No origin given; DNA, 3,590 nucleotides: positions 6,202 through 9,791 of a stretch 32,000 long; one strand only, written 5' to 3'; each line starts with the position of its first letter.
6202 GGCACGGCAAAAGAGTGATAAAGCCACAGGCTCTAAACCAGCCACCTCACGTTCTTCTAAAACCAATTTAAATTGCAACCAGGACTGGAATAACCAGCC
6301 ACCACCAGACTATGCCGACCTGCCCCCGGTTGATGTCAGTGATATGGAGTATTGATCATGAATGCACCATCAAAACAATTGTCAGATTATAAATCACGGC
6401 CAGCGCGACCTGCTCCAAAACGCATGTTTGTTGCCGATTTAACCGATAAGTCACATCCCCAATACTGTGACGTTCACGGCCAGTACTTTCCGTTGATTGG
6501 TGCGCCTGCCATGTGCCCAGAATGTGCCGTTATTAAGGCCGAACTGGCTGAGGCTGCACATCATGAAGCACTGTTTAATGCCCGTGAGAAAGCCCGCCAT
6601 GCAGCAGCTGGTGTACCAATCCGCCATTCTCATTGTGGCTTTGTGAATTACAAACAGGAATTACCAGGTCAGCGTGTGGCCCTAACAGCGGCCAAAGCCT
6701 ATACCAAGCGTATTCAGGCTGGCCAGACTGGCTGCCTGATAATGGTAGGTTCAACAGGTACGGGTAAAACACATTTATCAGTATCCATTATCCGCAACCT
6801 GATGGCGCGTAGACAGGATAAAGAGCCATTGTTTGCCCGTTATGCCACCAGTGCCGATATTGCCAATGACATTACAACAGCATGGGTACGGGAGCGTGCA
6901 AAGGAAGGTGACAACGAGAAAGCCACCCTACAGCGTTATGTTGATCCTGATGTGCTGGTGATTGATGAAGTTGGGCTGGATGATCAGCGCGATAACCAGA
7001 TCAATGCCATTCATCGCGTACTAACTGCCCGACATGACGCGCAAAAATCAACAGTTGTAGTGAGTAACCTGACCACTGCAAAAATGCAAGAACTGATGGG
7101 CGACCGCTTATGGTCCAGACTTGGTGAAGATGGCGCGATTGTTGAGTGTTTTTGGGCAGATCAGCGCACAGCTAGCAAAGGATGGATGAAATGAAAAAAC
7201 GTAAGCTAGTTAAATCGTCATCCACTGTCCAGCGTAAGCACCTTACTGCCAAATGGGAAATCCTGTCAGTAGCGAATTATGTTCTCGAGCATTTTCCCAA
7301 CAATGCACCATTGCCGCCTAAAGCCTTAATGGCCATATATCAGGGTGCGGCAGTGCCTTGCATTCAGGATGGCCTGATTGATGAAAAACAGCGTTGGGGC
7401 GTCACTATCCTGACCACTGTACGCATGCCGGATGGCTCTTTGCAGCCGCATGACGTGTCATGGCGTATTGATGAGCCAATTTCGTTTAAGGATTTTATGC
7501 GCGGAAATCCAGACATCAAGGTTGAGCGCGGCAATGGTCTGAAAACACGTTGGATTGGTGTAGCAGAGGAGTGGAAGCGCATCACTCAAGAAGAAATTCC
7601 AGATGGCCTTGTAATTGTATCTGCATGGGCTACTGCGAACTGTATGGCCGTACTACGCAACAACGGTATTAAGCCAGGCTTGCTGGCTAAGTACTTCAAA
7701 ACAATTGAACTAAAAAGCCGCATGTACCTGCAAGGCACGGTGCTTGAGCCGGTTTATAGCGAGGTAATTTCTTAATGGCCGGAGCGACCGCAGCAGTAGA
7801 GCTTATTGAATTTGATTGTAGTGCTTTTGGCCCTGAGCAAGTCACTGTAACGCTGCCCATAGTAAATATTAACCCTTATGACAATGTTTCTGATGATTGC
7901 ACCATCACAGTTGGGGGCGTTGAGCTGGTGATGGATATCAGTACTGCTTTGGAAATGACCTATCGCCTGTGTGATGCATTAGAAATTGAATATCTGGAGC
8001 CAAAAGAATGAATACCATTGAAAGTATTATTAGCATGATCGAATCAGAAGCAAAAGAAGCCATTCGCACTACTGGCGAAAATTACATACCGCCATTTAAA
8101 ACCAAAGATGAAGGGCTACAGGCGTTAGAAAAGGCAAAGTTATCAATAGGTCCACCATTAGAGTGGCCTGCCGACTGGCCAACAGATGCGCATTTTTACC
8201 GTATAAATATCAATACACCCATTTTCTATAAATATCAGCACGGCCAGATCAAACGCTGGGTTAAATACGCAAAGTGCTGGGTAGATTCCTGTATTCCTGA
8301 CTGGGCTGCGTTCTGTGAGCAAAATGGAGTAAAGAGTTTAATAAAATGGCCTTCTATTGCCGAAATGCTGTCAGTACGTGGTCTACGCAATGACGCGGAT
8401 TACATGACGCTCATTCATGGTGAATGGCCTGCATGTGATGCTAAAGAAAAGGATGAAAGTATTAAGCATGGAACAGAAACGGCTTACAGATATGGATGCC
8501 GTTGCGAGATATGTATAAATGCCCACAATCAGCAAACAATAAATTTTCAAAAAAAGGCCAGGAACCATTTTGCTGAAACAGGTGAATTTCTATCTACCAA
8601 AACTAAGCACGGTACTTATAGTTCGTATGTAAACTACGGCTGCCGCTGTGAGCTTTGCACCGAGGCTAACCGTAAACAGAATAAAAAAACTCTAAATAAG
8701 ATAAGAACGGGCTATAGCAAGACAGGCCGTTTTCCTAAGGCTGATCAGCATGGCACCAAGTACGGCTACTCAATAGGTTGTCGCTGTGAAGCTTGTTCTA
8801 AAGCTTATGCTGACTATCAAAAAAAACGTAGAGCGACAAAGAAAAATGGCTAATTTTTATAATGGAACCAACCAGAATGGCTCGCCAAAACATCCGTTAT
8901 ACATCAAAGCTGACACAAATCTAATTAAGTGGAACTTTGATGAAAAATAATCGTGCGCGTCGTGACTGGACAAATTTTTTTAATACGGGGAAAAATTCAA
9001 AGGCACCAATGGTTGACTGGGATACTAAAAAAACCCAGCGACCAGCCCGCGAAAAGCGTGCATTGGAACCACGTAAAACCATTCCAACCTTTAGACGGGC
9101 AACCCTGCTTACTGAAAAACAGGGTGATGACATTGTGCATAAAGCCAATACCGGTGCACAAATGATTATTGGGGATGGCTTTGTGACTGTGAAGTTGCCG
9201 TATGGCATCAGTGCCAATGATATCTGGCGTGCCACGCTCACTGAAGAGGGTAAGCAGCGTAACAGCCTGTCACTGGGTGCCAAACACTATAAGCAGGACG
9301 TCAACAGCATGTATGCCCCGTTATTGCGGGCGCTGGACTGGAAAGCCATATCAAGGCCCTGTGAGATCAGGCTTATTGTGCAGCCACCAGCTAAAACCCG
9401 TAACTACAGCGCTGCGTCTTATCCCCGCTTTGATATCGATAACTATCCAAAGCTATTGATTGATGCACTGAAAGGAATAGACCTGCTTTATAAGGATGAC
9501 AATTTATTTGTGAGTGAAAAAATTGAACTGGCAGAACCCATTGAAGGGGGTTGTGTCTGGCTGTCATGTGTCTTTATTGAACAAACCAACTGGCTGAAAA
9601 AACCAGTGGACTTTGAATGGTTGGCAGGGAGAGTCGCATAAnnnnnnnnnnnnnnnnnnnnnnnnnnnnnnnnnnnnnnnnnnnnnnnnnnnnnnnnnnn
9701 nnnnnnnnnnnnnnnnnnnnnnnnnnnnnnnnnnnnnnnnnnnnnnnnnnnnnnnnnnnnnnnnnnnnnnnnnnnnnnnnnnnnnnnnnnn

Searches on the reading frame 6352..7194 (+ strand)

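Call 81: search_protein_families(library=phrogs, proteins=[window:6352-7194:+], max_evalue=0.001)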
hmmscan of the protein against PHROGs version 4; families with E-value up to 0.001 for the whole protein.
window:6352-7194:+ (280 aa): 4 families
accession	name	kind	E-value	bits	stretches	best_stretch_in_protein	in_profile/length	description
phrog_50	-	DNA, RNA and nucleotide metabolism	2.8e-48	166.4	1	34-273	273-511/570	DnaC-like helicase loader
phrog_3277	-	DNA, RNA and nucleotide metabolism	3.7e-24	86.4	1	122-274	6-155/168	DnaC-like helicase loader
phrog_26922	-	DNA, RNA and nucleotide metabolism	4.6e-05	25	1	190-260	3-73/92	DnaC-like helicase loader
phrog_27475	-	unknown function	4.8e-05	23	1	129-245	445-550/599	-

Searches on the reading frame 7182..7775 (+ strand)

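Call 81: search_protein_families(library=phrogs, proteins=[window:7182-7775:+], max_evalue=0.001)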
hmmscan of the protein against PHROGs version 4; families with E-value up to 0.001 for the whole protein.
window:7182-7775:+ (197 aa): 1 family
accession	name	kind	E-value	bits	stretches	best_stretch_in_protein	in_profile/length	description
phrog_6133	-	unknown function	2.8e-10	41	1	29-155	55-183/210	-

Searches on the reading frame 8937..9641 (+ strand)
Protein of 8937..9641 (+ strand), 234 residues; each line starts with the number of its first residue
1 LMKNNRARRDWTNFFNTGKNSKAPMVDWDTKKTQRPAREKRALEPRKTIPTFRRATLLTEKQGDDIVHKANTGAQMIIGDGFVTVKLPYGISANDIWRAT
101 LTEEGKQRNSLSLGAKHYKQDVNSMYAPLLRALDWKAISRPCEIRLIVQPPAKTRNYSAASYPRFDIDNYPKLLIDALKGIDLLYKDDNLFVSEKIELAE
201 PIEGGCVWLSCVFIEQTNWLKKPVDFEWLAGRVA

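Call 5: search_protein_families(library=pfam, proteins=[window:8937-9641:+], max_evalue=0.1)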
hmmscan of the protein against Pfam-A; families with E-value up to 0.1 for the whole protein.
window:8937-9641:+ (234 aa): 2 families
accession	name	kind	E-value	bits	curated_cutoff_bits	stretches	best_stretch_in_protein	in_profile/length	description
PF05866.16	RusA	-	1e-07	33.1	22.8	1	113-197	24-110/124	Endodeoxyribonuclease RusA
PF15743.10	SPATA1_C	-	0.098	13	27.8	0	92-137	37-82/150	Spermatogenesis-associated C-terminus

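Call 6: search_protein_families(library=phrogs, proteins=[window:8937-9641:+], max_evalue=0.1)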
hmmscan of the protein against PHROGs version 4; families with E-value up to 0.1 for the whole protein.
window:8937-9641:+ (234 aa): 4 families
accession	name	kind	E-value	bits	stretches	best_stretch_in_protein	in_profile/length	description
phrog_9036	-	unknown function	6.5e-96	321.4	1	4-233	3-228/229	-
phrog_34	-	DNA, RNA and nucleotide metabolism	3e-11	44.5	1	79-209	71-189/259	RusA-like Holliday junction resolvase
phrog_140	-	DNA, RNA and nucleotide metabolism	0.00014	22.6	1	116-195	69-150/219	RusA-like Holliday junction resolvase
phrog_1532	-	unknown function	0.001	19.7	1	164-217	23-75/80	-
